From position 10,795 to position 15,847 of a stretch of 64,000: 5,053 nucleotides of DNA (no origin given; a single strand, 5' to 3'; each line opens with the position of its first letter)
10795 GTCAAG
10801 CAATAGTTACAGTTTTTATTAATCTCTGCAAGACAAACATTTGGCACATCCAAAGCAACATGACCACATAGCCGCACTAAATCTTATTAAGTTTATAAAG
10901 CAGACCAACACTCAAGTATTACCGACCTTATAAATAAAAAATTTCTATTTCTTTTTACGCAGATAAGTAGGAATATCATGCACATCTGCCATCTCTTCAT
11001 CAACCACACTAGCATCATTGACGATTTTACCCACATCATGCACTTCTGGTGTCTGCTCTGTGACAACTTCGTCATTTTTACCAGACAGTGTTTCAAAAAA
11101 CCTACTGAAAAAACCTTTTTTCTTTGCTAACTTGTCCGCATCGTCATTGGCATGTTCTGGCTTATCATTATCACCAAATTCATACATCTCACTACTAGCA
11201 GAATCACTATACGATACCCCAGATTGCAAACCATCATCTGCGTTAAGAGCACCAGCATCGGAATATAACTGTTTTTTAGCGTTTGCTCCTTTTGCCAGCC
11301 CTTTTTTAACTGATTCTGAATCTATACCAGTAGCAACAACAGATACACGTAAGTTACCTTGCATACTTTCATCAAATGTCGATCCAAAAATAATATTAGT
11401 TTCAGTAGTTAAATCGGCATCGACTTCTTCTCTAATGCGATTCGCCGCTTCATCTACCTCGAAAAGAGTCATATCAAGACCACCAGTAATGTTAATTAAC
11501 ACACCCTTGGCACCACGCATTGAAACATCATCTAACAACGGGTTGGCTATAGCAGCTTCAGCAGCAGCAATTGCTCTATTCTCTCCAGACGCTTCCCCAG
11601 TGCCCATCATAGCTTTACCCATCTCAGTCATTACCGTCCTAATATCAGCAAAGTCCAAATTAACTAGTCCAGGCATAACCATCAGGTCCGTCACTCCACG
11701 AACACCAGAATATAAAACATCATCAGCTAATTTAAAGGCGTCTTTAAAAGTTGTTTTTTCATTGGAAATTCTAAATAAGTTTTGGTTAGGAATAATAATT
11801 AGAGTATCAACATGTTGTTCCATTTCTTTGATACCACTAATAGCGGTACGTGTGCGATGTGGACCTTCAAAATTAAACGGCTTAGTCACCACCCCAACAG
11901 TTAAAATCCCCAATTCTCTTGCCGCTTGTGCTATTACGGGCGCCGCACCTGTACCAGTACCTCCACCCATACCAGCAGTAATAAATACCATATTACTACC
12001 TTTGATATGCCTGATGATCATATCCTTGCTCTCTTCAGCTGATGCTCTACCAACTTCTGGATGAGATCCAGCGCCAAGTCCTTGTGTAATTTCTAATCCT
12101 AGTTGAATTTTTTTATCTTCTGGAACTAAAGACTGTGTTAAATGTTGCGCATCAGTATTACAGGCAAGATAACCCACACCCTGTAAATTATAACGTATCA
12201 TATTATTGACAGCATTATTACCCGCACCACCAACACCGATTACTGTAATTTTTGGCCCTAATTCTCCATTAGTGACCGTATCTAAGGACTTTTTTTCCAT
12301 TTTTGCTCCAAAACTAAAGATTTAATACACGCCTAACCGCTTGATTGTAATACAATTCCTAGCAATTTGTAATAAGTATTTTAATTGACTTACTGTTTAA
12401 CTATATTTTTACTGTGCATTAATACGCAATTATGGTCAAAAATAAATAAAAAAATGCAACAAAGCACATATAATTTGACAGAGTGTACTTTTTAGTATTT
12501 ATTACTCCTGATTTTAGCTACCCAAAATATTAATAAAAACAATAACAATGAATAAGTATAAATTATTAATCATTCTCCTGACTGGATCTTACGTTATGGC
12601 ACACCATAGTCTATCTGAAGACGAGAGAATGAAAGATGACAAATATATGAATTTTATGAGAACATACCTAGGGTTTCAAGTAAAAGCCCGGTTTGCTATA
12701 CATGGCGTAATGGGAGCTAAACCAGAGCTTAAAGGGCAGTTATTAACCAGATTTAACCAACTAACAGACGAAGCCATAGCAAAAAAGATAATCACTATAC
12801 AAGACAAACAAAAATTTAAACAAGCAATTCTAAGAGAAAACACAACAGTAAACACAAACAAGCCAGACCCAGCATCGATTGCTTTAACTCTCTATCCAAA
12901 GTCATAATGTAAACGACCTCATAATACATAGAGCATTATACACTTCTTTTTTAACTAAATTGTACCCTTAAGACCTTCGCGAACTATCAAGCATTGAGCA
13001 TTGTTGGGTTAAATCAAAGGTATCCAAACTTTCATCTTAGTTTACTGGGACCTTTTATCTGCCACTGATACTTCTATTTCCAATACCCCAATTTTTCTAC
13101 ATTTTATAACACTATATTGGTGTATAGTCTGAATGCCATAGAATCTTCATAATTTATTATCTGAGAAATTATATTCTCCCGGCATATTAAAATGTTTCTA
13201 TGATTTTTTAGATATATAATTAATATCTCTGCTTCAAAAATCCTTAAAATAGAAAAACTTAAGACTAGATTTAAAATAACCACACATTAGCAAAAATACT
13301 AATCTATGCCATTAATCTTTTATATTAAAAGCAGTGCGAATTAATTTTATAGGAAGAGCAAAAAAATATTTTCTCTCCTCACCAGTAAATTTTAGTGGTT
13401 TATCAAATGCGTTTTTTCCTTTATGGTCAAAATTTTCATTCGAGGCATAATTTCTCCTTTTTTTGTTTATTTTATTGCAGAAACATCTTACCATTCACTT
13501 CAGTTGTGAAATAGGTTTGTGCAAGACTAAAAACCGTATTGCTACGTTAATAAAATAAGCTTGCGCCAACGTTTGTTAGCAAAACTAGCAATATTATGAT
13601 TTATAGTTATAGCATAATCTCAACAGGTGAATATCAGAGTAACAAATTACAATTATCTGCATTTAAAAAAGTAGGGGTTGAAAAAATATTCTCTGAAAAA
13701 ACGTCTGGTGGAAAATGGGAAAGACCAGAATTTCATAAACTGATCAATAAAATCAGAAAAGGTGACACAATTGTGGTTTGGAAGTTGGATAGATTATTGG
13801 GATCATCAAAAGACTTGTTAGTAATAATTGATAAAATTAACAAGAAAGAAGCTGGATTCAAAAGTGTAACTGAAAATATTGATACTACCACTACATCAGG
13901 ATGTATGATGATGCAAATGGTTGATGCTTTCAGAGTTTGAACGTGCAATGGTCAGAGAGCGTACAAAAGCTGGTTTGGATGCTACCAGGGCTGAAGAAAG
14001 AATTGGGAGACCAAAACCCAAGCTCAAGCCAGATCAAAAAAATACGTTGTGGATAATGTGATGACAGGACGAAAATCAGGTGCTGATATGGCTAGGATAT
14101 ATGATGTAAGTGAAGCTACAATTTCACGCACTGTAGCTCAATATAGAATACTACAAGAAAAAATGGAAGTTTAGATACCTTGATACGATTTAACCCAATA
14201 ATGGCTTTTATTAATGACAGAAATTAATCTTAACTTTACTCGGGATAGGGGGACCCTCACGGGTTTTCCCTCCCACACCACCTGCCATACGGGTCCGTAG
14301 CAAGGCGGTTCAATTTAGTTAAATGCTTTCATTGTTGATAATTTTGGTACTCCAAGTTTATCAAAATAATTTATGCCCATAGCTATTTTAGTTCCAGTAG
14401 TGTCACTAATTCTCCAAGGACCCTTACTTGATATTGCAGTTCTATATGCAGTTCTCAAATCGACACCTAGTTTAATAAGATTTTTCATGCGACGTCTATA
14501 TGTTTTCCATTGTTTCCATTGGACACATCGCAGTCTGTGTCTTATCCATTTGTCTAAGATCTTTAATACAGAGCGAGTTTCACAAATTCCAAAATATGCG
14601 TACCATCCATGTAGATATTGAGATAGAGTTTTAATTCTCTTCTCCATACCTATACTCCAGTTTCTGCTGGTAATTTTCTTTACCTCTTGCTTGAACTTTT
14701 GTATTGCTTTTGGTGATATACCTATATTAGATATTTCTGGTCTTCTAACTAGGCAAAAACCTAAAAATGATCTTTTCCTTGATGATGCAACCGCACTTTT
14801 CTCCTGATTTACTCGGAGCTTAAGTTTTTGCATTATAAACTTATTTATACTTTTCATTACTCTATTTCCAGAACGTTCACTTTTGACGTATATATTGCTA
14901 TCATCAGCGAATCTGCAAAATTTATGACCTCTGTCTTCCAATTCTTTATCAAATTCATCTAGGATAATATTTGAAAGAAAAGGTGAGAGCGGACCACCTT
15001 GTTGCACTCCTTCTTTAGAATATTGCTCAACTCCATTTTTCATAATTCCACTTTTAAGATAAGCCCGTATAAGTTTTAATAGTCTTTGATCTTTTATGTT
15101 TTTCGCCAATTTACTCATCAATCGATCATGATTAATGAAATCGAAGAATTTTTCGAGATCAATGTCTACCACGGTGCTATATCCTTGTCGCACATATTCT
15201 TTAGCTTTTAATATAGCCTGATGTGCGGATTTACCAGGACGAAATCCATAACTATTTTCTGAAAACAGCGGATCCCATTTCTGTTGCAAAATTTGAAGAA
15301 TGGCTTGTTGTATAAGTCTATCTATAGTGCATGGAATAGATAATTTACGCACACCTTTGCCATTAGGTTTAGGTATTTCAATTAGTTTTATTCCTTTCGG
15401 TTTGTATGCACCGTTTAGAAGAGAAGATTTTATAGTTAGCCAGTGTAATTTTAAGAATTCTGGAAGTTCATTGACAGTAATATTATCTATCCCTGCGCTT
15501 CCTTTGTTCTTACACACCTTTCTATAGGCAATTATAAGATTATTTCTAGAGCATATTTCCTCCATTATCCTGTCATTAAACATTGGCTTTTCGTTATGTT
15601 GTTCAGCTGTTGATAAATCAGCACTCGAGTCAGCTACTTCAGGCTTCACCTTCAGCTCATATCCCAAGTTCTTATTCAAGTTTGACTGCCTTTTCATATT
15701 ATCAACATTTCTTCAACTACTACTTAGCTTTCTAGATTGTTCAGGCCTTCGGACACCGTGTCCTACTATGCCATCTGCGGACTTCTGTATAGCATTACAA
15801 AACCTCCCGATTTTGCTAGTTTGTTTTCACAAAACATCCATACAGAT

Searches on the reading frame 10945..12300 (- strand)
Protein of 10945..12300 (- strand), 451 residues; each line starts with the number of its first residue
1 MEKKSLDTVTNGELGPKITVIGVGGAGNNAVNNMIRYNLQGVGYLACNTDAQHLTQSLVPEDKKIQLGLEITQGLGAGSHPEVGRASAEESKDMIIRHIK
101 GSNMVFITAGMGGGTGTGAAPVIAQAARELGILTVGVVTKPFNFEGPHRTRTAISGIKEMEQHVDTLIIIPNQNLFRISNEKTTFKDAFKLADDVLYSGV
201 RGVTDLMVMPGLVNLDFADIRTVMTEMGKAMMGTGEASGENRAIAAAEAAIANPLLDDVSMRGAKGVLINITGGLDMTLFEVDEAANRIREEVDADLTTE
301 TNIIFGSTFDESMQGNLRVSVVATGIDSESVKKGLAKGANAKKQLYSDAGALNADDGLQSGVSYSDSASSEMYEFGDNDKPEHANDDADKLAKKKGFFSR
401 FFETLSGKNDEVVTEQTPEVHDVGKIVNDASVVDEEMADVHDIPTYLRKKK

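Call 25: find_encoding_contigs(protein=window:10945-12300:-, flank=6000, max_places=6)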
Protein window:10945-12300:- (451 aa): no gene with exactly this product is on record in the collection.

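Call 27: list_cluster_members(proteins=[P0054, window:10945-12300:-, window:16101-16808:+, window:14315-15697:-, P0001])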
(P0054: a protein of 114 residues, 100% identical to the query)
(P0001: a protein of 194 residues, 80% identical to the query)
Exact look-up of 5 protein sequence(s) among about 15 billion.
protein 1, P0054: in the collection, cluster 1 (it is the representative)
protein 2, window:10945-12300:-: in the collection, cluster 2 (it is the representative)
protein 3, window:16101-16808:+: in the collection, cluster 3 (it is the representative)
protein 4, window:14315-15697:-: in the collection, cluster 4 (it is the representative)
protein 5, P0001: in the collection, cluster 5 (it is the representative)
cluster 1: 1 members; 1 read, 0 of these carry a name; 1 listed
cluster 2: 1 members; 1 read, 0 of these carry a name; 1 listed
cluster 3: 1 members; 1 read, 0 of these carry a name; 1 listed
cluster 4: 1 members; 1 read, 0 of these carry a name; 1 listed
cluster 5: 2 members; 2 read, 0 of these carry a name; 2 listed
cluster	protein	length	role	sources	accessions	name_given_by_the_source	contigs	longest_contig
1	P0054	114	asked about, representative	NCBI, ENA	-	-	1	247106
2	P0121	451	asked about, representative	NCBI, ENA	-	-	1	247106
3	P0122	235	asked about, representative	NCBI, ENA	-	-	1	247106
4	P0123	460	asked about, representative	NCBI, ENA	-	-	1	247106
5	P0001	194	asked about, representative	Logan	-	-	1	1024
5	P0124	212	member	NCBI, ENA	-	-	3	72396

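Call 28: find_encoding_contigs(protein=P0124, flank=8000, max_places=5)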
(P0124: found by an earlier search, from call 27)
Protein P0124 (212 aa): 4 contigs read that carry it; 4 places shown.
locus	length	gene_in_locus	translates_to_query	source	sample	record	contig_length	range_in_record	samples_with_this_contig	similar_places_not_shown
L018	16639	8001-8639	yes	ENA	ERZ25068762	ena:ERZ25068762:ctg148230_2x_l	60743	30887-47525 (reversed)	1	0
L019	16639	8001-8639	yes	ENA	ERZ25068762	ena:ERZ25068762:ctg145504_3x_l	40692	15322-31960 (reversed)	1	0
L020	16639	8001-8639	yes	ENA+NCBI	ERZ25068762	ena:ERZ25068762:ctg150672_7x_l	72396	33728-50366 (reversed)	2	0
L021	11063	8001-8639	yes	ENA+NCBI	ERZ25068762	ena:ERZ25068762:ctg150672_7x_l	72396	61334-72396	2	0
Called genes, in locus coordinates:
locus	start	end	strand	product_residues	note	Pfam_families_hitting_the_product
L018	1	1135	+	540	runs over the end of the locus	-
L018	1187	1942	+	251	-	PF13471:Transglut_core3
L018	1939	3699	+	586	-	PF00733:Asn_synthase (weak)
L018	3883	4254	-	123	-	PF01381:HTH_3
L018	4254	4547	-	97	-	PF09907:HigB_toxin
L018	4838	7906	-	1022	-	PF13700:DUF4158, PF01526:DDE_Tnp_Tn3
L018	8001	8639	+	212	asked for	PF00239:Resolvase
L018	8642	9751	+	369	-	-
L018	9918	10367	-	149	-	-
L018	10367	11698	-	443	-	-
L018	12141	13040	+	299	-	PF00126:HTH_1, PF03466:LysR_substrate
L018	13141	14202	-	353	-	PF00881:Nitroreductase (weak)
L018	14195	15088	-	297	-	PF00892:EamA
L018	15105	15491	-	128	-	PF01850:PIN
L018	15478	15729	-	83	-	-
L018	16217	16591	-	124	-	-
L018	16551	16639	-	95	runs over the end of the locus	-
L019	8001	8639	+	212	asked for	PF00239:Resolvase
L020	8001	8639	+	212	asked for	PF00239:Resolvase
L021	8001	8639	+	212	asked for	PF00239:Resolvase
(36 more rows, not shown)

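Call 31: search_dna_similar(query=L018:4838-7906:-, collection=plasmids, mode=protein, max_rows=15)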
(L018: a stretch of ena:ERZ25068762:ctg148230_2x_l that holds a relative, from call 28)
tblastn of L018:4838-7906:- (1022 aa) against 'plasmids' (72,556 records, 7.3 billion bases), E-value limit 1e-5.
The search stops at 5000 records and this limit was reached: more records match than are counted here, and every count below describes the 5000 best-scoring records only.
Records with a match: at least 5000; places in all: 11959; records where one place covers at least 80% of the query: 230.
Best place of each record, by identity: <60% 5000.
By first word of the organism name: Klebsiella 1982; Escherichia 872; Salmonella 445; Enterobacter 336; Bacillus 320; Citrobacter 169; Listeria 95; Providencia 89; Enterococcus 68; Pseudomonas 59; and 102 more.
By predicted mobility (MOB-suite, as given by PLSDB): conjugative 3113; non-mobilizable 1287; mobilizable 600.
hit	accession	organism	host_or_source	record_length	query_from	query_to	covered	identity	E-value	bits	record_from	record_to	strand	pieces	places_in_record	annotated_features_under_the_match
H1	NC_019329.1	Sulfitobacter sp. DFL14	-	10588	1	1014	99%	41.2%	0e+0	803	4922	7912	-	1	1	Tn3 family transposase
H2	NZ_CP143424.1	Roseobacter litoralis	Fucus vesiculosus var. spiralis,cell ...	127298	1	1014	99%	40.0%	0e+0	801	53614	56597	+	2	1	Tn3 family transposase | transposase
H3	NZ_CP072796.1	Thiothrix unzii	Isolated from activated-sludge plants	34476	1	1021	100%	38.8%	0e+0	720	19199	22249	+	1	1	Tn3 family transposase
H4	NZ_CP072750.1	Thiothrix fructosivorans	cell culture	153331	1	1016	99%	38.7%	0e+0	718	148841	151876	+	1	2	Tn3 family transposase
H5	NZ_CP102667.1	Sphingobium sp. JS3065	whole organism,chemical plant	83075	1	1014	99%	38.4%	0e+0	736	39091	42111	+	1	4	Tn3 family transposase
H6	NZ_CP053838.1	Aliarcobacter faecis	Cell culture,Human septic tank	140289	1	1004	98%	35.4%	2e-170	561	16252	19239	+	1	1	Tn3 family transposase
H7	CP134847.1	Arcobacter sp. AZ-2023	food,chicken meat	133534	1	1004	98%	35.3%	8e-173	568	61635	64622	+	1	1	Tn3 family transposase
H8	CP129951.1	Arcobacter sp. DSM 115972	animal,chicken meat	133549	1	1004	98%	35.3%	8e-173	568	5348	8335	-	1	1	Tn3 family transposase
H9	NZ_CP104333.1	Aliarcobacter butzleri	poultry meat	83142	1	1004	98%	35.1%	6e-162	536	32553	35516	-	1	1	Tn3 family transposase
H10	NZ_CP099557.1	Aliarcobacter cryaerophilus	Chicken meat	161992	1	1004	98%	35.0%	8e-162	536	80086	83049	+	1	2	Tn3 family transposase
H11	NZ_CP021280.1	Legionella pneumophila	protozoa,bulk water sample from a shower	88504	1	1005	98%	34.7%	1e-166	550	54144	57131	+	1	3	Tn3 family transposase | tyrosine-type recombinase/integrase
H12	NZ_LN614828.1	Legionella fallonii LLAP-10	-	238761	1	1005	98%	34.7%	1e-166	550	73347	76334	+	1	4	Tn3 family transposase | tyrosine-type recombinase/integrase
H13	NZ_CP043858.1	Aliarcobacter cibarius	cell culture,Poultry carcass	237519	1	1004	98%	34.4%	8e-162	536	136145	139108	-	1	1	Tn3 family transposase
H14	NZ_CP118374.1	Sulfurospirillum sp. 'SP'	bacterial isolate,Wastewater treatment ...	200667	1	1004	98%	34.3%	1e-163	541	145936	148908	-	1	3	Tn3 family transposase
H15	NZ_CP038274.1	Legionella israelensis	cell culture,water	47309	1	1005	98%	34.2%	4e-165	546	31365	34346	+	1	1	Tn3 family transposase | tyrosine-type recombinase/integrase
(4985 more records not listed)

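Call 34: get_annotated_region(hit=H1, flank=2500)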
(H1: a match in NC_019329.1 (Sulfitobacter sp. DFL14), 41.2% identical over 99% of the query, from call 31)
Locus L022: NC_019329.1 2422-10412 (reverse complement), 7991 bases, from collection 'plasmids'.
description: Sulfitobacter sp. DFL14 plasmid pDFL14-10, complete sequence
organism: Sulfitobacter sp. DFL14 (NCBI taxid 1179815)
taxonomy: Bacteria; Pseudomonadota; Alphaproteobacteria; Rhodobacterales; Roseobacteraceae; Sulfitobacter; Sulfitobacter sp. DFL14
host: -; source: -; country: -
typing (MOB-suite, as given by PLSDB): mobilizable; replicon rep_cluster_997; relaxase MOBQ,MOBQ
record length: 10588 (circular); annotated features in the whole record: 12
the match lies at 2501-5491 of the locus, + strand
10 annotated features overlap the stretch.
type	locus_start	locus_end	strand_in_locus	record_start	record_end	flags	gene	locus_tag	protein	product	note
CDS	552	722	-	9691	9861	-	-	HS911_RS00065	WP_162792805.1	DUF1508 domain-containing protein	-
CDS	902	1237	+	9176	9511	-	-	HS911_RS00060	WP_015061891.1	helix-turn-helix transcriptional regulator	-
CDS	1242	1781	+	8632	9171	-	-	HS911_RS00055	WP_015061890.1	ImmA/IrrE family metallo-endopeptidase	-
CDS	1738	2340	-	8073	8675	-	-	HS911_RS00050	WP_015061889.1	recombinase family protein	GO:0006310 - DNA recombination [Evidence IEA]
CDS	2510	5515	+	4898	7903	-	-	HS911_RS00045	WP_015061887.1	Tn3 family transposase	-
CDS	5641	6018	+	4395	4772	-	-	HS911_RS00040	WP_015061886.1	hypothetical protein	-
CDS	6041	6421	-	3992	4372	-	-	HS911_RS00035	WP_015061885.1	hypothetical protein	-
CDS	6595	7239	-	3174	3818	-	-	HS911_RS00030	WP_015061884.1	hypothetical protein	-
CDS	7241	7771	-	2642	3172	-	-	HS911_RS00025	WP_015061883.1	DarT ssDNA thymidine ADP-ribosyltransferase family protein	-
CDS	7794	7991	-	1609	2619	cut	-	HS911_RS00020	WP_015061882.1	replication initiator protein A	-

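Call 48: search_protein_families(library=pfam, proteins=[L018:4838-7906:-, L018:8642-9751:+, L018:8055-8639:+], max_evalue=0.01)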
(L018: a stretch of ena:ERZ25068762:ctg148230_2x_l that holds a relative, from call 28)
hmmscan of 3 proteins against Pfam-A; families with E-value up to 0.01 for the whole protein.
L018:4838-7906:- (1022 aa): 2 families
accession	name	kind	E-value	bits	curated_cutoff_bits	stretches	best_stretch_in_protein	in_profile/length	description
PF01526.23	DDE_Tnp_Tn3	-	4.3e-111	371.9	24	1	606-1001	1-389/389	Tn3 transposase DDE domain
PF13700.11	DUF4158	-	3.2e-14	53.6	27.4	1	6-168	1-163/165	Domain of unknown function (DUF4158)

L018:8642-9751:+ (369 aa): 0 families

L018:8055-8639:+ (194 aa): 3 families
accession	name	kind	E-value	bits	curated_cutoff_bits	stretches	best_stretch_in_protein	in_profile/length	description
PF00239.26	Resolvase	-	1.5e-43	148.8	23.3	1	2-136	1-144/145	Resolvase, N terminal domain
PF13518.12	HTH_28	-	0.00049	20.6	25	1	148-185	1-37/52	Helix-turn-helix domain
PF13551.12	HTH_29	-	0.0036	17.8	28.1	0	150-185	2-37/64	Winged helix-turn helix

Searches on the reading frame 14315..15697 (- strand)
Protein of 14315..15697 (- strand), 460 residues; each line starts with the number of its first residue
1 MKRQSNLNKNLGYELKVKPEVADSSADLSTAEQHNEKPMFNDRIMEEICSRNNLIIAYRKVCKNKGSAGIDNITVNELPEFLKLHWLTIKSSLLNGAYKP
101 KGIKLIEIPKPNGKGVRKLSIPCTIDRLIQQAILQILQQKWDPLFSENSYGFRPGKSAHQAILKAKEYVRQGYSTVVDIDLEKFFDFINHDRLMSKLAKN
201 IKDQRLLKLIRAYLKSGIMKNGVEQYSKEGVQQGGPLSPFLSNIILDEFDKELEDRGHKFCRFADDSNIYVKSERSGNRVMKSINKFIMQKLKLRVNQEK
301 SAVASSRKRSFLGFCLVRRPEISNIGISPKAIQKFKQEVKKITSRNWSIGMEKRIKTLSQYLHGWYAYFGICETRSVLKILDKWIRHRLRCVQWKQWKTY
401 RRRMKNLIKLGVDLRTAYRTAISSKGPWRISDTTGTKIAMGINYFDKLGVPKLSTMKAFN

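Call 8: search_protein_families(library=pfam, proteins=[window:14315-15697:-], max_evalue=0.01)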
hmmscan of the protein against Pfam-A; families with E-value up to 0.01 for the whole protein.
window:14315-15697:- (460 aa): 2 families
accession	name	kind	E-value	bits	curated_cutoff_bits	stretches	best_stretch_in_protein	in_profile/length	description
PF00078.32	RVT_1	-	7.9e-41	140.5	29.6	1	108-314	1-203/205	Reverse transcriptase (RNA-dependent DNA polymerase)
PF08388.16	GIIM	-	1.9e-20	73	23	1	332-405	1-74/80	Group II intron, maturase-specific domain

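Call 48: search_protein_families(library=pfam, proteins=[L018:4838-7906:-, L018:8642-9751:+, L018:8055-8639:+], max_evalue=0.01)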
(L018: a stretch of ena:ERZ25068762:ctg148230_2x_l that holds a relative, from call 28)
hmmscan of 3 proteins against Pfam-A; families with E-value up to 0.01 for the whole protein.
L018:4838-7906:- (1022 aa): 2 families
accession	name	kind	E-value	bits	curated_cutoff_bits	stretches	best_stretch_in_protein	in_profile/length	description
PF01526.23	DDE_Tnp_Tn3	-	4.3e-111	371.9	24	1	606-1001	1-389/389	Tn3 transposase DDE domain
PF13700.11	DUF4158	-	3.2e-14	53.6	27.4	1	6-168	1-163/165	Domain of unknown function (DUF4158)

L018:8642-9751:+ (369 aa): 0 families

L018:8055-8639:+ (194 aa): 3 families
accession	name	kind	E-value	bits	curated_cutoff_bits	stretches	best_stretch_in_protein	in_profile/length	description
PF00239.26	Resolvase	-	1.5e-43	148.8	23.3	1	2-136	1-144/145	Resolvase, N terminal domain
PF13518.12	HTH_28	-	0.00049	20.6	25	1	148-185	1-37/52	Helix-turn-helix domain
PF13551.12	HTH_29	-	0.0036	17.8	28.1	0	150-185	2-37/64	Winged helix-turn helix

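Call 50: find_encoding_contigs(protein=window:14315-15697:-, flank=3000, max_places=6)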
Protein window:14315-15697:- (460 aa): no gene with exactly this product is on record in the collection.
